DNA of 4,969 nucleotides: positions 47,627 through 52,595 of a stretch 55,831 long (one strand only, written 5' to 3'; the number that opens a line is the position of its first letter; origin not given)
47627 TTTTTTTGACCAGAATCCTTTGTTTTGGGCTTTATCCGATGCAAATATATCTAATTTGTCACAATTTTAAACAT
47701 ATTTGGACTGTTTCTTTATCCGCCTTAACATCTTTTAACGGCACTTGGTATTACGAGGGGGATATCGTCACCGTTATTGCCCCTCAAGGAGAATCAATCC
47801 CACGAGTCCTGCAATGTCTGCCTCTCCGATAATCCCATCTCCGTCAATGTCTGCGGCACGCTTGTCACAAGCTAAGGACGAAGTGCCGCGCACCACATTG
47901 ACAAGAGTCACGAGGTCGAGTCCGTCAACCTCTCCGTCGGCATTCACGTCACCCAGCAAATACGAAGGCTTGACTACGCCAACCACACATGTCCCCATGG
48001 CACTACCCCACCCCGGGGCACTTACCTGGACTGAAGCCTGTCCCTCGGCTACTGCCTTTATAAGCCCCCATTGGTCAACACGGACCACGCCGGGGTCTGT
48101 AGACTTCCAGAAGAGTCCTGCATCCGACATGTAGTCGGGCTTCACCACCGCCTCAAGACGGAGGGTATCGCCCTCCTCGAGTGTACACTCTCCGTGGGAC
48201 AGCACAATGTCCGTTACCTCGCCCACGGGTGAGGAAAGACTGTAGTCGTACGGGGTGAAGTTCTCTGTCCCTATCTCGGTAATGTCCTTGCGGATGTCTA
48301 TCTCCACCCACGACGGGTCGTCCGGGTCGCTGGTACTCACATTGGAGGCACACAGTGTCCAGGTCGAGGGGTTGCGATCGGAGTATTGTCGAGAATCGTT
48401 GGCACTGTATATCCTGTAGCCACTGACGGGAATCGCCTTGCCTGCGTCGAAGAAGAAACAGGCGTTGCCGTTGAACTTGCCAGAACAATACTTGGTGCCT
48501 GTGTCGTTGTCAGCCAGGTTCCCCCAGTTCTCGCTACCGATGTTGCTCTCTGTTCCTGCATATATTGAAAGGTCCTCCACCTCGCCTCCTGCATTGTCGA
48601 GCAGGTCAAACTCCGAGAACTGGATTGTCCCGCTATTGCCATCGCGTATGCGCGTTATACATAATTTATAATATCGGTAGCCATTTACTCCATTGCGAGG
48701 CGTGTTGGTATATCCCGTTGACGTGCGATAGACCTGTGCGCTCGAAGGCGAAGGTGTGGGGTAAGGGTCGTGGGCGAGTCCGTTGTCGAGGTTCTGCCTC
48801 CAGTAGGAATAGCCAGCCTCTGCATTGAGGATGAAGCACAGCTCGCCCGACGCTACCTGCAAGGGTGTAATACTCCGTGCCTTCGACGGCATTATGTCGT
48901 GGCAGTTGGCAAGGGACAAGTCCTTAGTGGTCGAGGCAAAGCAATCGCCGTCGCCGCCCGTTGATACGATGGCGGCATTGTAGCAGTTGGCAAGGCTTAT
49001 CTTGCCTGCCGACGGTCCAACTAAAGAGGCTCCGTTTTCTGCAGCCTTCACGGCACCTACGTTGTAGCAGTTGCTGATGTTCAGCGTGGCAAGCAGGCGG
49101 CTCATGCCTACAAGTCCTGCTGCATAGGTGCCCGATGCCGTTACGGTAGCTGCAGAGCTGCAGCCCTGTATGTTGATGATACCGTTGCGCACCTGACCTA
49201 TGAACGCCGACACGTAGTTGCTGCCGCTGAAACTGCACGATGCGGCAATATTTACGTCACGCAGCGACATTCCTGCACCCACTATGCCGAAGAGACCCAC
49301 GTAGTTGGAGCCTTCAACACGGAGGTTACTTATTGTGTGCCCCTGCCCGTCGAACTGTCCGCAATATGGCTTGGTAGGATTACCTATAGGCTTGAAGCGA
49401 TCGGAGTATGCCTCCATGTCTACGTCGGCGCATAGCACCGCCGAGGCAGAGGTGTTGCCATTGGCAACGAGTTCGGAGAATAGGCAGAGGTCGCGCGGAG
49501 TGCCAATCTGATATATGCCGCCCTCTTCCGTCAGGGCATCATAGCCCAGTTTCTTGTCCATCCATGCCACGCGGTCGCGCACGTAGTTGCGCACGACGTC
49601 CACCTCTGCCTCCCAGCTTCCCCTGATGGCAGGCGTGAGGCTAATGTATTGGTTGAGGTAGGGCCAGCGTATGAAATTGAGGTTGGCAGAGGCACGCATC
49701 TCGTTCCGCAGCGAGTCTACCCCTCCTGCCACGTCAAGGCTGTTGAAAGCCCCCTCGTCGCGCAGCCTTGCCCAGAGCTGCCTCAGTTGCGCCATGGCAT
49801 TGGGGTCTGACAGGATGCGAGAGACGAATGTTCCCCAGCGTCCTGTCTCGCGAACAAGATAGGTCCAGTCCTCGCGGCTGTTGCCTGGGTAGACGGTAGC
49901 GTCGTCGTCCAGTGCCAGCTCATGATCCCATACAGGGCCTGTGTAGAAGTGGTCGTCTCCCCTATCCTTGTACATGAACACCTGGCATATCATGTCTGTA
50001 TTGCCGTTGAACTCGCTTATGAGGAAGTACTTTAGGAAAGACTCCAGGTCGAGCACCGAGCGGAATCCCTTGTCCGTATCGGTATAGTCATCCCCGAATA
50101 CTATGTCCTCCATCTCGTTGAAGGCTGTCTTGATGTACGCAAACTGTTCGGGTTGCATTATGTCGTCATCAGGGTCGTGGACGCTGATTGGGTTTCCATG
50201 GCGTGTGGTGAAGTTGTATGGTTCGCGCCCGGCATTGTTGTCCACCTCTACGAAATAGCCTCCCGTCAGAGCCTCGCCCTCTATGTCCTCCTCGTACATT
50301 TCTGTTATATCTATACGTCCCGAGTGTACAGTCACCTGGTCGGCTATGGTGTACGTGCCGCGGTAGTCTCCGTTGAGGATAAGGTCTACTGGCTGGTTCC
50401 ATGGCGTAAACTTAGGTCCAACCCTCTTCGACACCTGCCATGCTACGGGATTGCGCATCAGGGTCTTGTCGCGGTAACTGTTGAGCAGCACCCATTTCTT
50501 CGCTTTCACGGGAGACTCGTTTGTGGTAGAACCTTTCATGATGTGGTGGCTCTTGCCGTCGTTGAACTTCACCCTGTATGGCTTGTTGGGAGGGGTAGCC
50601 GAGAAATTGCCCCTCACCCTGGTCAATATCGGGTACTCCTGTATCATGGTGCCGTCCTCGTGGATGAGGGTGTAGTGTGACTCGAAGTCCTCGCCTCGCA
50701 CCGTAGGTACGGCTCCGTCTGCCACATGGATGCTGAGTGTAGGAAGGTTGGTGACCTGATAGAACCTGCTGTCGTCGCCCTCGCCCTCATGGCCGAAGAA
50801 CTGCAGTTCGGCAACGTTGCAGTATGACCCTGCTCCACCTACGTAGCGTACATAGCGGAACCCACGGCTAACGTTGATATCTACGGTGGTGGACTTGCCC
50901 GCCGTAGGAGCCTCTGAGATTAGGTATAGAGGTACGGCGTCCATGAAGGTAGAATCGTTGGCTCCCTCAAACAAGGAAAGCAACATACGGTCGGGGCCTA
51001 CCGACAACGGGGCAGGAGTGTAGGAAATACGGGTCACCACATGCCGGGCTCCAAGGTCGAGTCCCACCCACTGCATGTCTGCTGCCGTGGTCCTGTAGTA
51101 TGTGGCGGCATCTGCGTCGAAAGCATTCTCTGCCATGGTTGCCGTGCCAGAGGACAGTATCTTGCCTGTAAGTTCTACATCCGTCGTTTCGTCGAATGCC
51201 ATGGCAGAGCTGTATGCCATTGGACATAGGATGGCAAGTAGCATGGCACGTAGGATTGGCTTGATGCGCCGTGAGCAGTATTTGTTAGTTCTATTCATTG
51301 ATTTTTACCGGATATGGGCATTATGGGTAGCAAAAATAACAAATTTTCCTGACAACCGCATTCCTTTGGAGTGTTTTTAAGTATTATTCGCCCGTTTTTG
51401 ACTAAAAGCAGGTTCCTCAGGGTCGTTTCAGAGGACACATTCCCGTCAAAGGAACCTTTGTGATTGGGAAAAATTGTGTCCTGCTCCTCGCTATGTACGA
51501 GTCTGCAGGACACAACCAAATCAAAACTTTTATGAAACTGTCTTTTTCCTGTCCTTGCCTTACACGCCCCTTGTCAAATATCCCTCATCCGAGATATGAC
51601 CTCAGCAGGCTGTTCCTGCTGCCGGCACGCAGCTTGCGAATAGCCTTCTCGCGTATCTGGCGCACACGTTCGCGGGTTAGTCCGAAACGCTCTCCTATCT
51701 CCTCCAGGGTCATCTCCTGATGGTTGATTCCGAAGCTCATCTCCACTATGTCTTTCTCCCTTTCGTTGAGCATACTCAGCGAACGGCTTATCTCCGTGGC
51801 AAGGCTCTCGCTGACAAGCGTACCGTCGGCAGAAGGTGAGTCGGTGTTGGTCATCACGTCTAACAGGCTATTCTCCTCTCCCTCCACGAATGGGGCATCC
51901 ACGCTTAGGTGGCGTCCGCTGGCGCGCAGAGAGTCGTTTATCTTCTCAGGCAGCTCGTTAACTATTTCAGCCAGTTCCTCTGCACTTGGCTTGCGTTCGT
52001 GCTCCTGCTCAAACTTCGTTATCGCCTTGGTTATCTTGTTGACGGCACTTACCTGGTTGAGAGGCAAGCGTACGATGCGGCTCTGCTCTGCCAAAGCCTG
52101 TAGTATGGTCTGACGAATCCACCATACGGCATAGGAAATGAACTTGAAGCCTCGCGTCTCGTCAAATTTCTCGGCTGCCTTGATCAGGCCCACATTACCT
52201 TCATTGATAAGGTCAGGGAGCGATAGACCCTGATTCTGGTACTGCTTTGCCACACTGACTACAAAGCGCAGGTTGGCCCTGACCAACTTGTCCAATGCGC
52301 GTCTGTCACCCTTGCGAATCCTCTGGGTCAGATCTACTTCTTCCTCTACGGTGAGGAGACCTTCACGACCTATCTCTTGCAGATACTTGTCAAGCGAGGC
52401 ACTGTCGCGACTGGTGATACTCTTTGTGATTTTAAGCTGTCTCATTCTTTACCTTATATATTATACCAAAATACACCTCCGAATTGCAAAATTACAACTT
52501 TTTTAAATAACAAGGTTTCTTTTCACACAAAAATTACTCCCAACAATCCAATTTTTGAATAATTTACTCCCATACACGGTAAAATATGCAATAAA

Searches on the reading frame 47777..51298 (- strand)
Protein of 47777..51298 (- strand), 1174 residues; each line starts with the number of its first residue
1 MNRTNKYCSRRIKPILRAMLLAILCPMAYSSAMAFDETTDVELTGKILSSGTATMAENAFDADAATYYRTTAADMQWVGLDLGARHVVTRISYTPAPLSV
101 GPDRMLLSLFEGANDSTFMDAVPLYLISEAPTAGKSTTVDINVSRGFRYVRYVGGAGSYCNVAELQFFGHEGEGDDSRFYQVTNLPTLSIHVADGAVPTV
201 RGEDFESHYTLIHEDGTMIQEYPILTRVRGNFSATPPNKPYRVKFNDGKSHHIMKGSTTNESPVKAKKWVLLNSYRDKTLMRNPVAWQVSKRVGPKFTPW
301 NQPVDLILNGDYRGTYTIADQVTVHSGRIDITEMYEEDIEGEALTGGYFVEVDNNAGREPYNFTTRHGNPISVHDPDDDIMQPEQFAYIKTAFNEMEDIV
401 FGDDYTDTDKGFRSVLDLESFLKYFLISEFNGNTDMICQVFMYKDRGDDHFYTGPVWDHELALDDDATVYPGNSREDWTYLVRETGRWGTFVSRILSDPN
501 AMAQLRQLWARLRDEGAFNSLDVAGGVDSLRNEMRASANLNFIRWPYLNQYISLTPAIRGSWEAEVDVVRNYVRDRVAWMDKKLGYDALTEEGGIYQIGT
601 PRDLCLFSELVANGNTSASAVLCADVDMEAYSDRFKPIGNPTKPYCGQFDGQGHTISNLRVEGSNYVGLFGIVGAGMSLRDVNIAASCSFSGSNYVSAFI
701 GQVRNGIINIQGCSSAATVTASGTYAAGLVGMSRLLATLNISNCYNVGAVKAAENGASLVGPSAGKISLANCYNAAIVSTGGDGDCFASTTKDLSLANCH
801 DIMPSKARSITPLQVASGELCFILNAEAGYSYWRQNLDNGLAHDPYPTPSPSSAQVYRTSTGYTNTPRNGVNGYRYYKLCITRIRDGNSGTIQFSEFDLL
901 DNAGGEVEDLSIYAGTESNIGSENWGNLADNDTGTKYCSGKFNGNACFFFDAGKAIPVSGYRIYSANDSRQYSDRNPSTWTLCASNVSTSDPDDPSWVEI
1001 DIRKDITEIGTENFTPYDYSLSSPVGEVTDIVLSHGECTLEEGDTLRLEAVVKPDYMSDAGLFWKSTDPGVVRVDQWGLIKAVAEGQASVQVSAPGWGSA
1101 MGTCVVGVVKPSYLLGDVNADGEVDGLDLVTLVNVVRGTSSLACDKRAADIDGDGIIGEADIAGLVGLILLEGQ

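Call 8: search_protein_families(library=pfam, proteins=[window:47777-51298:-], max_evalue=0.001)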
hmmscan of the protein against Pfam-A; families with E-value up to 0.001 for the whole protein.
window:47777-51298:- (1174 aa): 5 families
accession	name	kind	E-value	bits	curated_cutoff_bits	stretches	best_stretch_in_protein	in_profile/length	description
PF08757.17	CotH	-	4.4e-40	138.6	23.8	1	227-580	2-322/322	CotH kinase protein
PF00754.31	F5_F8_type_C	-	1e-07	32.5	28.2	1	55-165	13-127/127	F5/8 type C domain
PF00404.24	Dockerin_1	-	1.4e-07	32.1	22.9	1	1115-1164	1-51/57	Dockerin type I domain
PF02368.24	Big_2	-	4.1e-07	30.3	22.8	1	1028-1092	2-66/79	Bacterial Ig-like domain (group 2)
PF22633.2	F5_F8_type_C_2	-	8e-05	23.6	27.8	0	58-97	1-41/91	NedA-like, galactose-binding domain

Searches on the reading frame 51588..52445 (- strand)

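Call 8: search_protein_families(library=pfam, proteins=[window:51588-52445:-], max_evalue=0.001)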
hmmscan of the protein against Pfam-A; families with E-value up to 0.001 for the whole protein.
window:51588-52445:- (286 aa): 4 families
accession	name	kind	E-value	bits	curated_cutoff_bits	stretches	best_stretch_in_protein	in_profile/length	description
PF04542.20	Sigma70_r2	-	1.1e-19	70.4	24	1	54-123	1-70/71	Sigma-70 region 2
PF04545.22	Sigma70_r4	-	2.1e-17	62.8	24.1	1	223-274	2-50/50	Sigma-70, region 4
PF04539.22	Sigma70_r3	-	1.2e-13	51.4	25.3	1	135-205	3-73/78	Sigma-70 region 3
PF00140.25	Sigma70_r1_2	-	2.1e-11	44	22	1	17-48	2-33/34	Sigma-70 factor, region 1.2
